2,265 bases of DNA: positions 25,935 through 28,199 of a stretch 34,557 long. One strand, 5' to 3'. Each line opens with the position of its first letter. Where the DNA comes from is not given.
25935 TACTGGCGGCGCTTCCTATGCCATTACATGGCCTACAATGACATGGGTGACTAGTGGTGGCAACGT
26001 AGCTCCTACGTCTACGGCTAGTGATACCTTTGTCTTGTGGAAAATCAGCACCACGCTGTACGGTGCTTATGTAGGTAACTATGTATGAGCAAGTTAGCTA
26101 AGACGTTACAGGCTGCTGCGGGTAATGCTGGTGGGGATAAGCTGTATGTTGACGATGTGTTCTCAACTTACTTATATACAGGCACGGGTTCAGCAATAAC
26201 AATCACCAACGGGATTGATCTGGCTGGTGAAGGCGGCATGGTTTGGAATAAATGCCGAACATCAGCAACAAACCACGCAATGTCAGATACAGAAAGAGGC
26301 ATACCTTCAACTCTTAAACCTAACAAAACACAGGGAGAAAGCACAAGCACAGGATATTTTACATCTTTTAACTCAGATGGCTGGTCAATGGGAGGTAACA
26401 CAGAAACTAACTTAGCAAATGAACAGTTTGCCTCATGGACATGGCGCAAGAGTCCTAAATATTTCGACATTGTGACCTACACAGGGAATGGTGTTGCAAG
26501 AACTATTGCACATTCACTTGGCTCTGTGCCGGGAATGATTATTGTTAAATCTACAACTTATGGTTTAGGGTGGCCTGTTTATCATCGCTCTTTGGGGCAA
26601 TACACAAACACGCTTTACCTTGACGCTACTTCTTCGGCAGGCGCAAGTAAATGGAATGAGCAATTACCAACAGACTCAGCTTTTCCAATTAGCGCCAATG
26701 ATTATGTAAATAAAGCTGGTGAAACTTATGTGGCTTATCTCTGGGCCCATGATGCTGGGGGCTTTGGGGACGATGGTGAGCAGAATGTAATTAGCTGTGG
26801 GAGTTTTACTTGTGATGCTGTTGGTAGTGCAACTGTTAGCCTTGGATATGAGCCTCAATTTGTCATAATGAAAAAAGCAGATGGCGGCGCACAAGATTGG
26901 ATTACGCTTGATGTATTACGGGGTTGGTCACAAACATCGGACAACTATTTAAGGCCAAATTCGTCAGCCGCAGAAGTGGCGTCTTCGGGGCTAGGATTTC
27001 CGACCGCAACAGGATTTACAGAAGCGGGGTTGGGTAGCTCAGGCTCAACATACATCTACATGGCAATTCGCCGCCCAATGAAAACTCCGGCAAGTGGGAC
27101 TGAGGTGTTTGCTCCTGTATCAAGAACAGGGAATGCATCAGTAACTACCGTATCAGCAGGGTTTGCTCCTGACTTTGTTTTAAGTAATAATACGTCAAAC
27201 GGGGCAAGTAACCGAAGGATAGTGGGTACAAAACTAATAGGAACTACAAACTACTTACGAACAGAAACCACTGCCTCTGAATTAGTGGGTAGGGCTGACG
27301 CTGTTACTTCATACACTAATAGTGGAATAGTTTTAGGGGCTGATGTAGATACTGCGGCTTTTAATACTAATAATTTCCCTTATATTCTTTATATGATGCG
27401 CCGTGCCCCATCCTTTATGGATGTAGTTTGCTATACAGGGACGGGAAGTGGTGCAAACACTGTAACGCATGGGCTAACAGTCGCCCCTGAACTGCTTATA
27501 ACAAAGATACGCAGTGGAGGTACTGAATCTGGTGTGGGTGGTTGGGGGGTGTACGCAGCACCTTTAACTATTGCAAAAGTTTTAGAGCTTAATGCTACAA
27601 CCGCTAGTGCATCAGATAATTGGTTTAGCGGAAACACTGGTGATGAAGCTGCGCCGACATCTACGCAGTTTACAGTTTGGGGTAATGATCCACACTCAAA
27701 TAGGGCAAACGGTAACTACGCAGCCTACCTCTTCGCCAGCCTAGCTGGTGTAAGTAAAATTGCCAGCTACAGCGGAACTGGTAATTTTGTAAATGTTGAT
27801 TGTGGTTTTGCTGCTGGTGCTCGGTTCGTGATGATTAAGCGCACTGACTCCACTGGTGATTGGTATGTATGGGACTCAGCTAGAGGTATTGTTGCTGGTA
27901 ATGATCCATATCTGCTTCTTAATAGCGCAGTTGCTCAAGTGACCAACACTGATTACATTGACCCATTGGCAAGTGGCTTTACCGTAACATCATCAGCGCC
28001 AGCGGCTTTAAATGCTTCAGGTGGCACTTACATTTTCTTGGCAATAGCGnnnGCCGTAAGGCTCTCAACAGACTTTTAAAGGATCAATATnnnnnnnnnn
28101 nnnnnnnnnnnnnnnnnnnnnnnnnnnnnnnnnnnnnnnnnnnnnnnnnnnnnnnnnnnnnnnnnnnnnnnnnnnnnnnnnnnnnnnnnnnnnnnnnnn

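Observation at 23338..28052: Tandem duplication of a two-part receptor-binding cassette (small fibre-tip domain + ~640-aa six-repeat protein)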

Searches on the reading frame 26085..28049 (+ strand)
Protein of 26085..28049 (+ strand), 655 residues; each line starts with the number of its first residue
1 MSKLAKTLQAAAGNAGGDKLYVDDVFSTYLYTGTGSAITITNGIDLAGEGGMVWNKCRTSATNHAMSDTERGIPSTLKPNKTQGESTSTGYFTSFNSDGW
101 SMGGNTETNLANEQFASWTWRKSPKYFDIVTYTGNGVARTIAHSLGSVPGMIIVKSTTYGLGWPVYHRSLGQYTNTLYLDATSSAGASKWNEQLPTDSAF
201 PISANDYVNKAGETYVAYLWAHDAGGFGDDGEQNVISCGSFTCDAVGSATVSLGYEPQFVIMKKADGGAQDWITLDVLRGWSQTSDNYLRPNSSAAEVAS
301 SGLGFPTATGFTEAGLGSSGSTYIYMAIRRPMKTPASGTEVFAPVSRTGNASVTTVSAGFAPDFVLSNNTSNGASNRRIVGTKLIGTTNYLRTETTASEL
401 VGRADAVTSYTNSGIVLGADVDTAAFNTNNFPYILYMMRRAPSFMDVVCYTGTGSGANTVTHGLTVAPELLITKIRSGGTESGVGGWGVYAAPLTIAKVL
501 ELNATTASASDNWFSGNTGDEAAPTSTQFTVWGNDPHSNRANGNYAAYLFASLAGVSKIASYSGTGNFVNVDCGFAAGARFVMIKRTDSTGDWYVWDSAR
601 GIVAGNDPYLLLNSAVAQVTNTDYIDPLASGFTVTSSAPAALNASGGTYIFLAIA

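Call 6: search_protein_families(library=pfam, proteins=[window:26085-28049:+], max_evalue=0.1)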
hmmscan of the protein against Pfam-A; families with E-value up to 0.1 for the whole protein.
window:26085-28049:+ (655 aa): 1 family
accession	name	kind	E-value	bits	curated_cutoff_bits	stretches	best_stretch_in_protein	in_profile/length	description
PF24299.1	DUF7483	-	1.2e-93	314.2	27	2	24-328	4-326/330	Domain of unknown function (DUF7483)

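Call 7: search_protein_families(library=phrogs, proteins=[window:26085-28049:+], max_evalue=0.01)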
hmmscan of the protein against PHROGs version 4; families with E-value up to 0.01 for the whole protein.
window:26085-28049:+ (655 aa): 2 families
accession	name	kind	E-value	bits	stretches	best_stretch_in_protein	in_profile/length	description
phrog_19943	-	head and packaging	2.5e-79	268.2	2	23-329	899-1217/1227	virion structural protein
phrog_24898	-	tail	1.9e-68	232.3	3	127-334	156-364/371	tail fiber protein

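Call 9: search_dna_similar(query=window:26085-28049:+, collection=phages, mode=protein, max_rows=40)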
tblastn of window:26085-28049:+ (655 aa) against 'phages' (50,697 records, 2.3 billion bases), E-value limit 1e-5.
Records with a match: 61; places in all: 70; records where one place covers at least 80% of the query: 39.
Best place of each record, by identity: <60% 61.
By first word of the organism name: Pelagibacter 26; Synechococcus 15; Roseobacter 7; uncultured 4; Caudoviricetes 2; Cyanophage 2; EBPR 1; Methylophilales 1; Phage 1; Vibrio 1; and 1 more.
By host as written in the record: Candidatus Pelagibacter ubique HTCC1062 16; - 14; Rhodobacteraceae bacterium FZCC0023 4; Candidatus Pelagibacter sp. FZCC0015 4; Candidatus Pelagibacter sp. HTCC7211 4; Synechococcus sp. MW02 3; Prochlorococcus marinus SS120 2; Synechococcus sp. KCZYC6 2; and 11 more.
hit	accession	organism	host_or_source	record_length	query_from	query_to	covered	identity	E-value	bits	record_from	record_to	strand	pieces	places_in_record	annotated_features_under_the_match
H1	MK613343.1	Roseobacter phage CRP-1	Rhodobacteraceae bacterium FZCC0023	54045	1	655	100%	42.9%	3e-126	417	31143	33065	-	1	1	hypothetical protein (x2)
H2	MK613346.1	Roseobacter phage CRP-4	Rhodobacteraceae bacterium FZCC0023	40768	1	655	100%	41.6%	6e-111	373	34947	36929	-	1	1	hypothetical protein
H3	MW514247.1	Roseobacter phage CRP-13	Rhodobacteraceae bacterium FZCC0023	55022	22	655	97%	42.3%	2e-123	409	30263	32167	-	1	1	hypothetical protein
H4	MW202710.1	Caudoviricetes sp.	Manatee Spring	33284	4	655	100%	40.8%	2e-119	398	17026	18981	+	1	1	hypothetical protein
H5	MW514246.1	Roseobacter phage CRP-9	Rhodobacteraceae bacterium FZCC0023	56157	1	655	100%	34.7%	5e-87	303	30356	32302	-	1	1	hypothetical protein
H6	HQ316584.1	Cyanophage SS120-1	Prochlorococcus marinus SS120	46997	24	655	96%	33.2%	4e-32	248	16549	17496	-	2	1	hypothetical protein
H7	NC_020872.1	Cyanophage SS120-1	Prochlorococcus marinus SS120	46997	24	655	96%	33.2%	4e-32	248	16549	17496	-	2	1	virion structural protein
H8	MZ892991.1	Roseobacter phage CRP-603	Rhodobacteraceae bacterium FZCC0012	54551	48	655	93%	34.2%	8e-79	279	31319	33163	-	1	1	hypothetical protein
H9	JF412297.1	EBPR siphovirus 2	-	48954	1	633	86%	35.8%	3e-54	286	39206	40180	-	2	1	gp70: hypothetical protein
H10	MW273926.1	Pelagibacter phage HTVC204P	Candidatus Pelagibacter sp. FZCC0015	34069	24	655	96%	31.6%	9e-35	219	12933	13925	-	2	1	hypothetical protein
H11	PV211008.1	Roseobacter phage CRP-406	Roseobacter sp. FZCC0037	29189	21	655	95%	31.5%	9e-29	216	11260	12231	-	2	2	virion structural protein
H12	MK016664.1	Synechococcus phage S-B68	Synechococcus sp. WH 7803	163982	26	655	96%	29.9%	6e-41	166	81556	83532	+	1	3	hypothetical protein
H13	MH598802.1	Pelagibacter phage HTVC201P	Candidatus Pelagibacter sp. FZCC0015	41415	26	655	96%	29.8%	2e-17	180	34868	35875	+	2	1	hypothetical protein | lectin domain containing protein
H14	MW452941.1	Methylophilales phage MEP301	Methylophilales bacterium FZCC2181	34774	26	655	96%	29.5%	4e-19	188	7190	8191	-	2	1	SPRY domain containing protein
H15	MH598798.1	Pelagibacter phage HTVC022P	Candidatus Pelagibacter ubique HTCC1062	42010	24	655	96%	29.4%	4e-26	208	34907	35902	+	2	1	hypothetical protein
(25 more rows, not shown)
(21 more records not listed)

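Call 10: get_annotated_region(hit=H1, flank=8000)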
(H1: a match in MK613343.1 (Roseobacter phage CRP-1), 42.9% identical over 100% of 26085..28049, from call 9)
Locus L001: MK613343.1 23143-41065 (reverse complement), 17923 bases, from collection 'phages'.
description: Roseobacter phage CRP-1, complete genome.
organism: Roseobacter phage CRP-1 (NCBI taxid 2559280)
taxonomy: Viruses; Duplodnaviria; Heunggongvirae; Uroviricota; Caudoviricetes
host: Rhodobacteraceae bacterium FZCC0023; source: East Sea of China; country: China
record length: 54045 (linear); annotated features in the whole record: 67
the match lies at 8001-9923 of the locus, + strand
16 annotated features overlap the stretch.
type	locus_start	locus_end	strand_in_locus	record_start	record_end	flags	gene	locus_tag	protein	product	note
CDS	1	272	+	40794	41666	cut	-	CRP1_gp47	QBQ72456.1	hypothetical protein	-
CDS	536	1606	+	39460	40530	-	-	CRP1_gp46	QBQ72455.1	putative coat protein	-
CDS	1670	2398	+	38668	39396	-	-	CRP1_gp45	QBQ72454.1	hypothetical protein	-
CDS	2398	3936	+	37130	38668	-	-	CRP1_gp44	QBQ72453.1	putative structural protein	-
CDS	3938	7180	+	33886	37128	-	-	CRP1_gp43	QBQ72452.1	putative tail fiber protein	-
CDS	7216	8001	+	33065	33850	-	-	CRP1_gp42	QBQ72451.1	hypothetical protein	-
CDS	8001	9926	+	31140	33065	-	-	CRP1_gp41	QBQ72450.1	hypothetical protein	-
CDS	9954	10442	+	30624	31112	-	-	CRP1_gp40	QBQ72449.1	putative tail structural protein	-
CDS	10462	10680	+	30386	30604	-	-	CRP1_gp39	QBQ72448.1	hypothetical protein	-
CDS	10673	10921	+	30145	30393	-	-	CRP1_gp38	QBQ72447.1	hypothetical protein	-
CDS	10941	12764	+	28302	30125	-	-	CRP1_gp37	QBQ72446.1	putative tail structural protein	-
CDS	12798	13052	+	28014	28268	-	-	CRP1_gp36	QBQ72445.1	hypothetical protein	-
CDS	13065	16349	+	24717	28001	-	-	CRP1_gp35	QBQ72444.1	hypothetical protein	-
CDS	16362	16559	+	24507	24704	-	-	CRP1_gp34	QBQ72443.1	hypothetical protein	-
CDS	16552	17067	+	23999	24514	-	-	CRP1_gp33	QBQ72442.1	hypothetical protein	-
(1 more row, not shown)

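Call 11: get_annotated_region(hit=H4, flank=8000)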
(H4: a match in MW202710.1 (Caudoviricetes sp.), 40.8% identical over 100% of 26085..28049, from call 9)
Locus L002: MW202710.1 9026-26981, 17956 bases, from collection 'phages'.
description: Myoviridae sp. isolate ctnlZ23, complete genome.
organism: Caudoviricetes sp. (NCBI taxid 2832643)
taxonomy: Viruses; Duplodnaviria; Heunggongvirae; Uroviricota; Caudoviricetes
host: -; source: Manatee Spring; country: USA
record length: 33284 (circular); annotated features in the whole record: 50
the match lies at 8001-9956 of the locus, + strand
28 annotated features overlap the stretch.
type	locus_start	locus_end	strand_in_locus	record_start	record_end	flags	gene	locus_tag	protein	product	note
CDS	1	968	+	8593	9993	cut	-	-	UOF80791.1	phage stabilization protein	-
CDS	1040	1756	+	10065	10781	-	-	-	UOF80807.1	hypothetical protein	-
CDS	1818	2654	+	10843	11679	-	-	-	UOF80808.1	hypothetical protein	-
CDS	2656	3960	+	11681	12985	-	-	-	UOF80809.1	hypothetical protein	-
CDS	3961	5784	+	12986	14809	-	-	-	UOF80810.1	hypothetical protein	-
CDS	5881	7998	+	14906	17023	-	-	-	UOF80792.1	hyaluronase tail fiber protein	-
CDS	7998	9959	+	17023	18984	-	-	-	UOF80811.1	hypothetical protein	-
CDS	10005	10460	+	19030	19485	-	-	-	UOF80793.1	phage tail assembly chaperone protein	-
CDS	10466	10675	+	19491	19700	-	-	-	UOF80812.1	heat shock factor binding protein 1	-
CDS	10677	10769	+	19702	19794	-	-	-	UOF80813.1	hypothetical protein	-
CDS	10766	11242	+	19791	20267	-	-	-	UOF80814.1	hypothetical protein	-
CDS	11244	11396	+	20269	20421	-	-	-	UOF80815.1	hypothetical protein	-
CDS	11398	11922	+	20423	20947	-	-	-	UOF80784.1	hypothetical protein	-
CDS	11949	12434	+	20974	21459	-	-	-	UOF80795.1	lysozyme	-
CDS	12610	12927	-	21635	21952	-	-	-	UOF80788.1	ntP-ppase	-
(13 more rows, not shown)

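Call 12: get_annotated_region(hit=H2, flank=8000)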
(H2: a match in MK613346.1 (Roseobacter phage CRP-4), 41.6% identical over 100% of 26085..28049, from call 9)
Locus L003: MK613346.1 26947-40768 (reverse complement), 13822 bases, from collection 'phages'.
description: Roseobacter phage CRP-4, complete genome.
organism: Roseobacter phage CRP-4 (NCBI taxid 2559283)
taxonomy: Viruses; Duplodnaviria; Heunggongvirae; Uroviricota; Caudoviricetes; Zobellviridae; Cobavirinae; Veravirus
host: Rhodobacteraceae bacterium FZCC0023; source: East Sea of China; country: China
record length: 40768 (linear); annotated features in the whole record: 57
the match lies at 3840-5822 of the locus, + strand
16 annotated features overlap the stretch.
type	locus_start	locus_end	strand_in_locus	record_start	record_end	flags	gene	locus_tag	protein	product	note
CDS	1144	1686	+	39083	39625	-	-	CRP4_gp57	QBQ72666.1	hypothetical protein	-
CDS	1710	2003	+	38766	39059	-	-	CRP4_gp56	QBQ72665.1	putative structural protein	-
CDS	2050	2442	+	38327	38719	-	-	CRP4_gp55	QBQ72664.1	hypothetical protein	-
CDS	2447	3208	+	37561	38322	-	-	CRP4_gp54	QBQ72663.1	hypothetical protein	-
CDS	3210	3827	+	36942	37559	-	-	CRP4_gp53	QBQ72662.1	putative fiber protein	-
CDS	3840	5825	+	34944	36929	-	-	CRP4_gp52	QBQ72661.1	hypothetical protein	-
CDS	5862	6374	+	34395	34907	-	-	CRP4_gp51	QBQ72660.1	hypothetical protein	-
CDS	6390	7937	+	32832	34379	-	-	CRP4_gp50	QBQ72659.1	terminase large subunit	-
CDS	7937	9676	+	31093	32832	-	-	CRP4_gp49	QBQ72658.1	putative portal protein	-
CDS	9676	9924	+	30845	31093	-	-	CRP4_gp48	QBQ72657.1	hypothetical protein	-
CDS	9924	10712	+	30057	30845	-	-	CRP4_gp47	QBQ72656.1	hypothetical protein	-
CDS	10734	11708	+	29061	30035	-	-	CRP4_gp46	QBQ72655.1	major capsid protein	-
CDS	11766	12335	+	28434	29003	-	-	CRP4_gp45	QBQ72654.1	hypothetical protein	-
CDS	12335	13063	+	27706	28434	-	-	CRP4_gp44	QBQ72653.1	putative adaptor protein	-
CDS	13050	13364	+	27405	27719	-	-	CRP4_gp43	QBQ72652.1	hypothetical protein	-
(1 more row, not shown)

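Call 13: search_solved_structures(query=window:26085-28049:+, max_evalue=1, show_alignments=1)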
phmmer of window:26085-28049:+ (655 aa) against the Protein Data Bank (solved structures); distinct sequences matched with E-value up to 1: 1.
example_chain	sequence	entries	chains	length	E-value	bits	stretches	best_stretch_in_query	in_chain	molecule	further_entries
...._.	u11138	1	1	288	0.51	12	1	575-615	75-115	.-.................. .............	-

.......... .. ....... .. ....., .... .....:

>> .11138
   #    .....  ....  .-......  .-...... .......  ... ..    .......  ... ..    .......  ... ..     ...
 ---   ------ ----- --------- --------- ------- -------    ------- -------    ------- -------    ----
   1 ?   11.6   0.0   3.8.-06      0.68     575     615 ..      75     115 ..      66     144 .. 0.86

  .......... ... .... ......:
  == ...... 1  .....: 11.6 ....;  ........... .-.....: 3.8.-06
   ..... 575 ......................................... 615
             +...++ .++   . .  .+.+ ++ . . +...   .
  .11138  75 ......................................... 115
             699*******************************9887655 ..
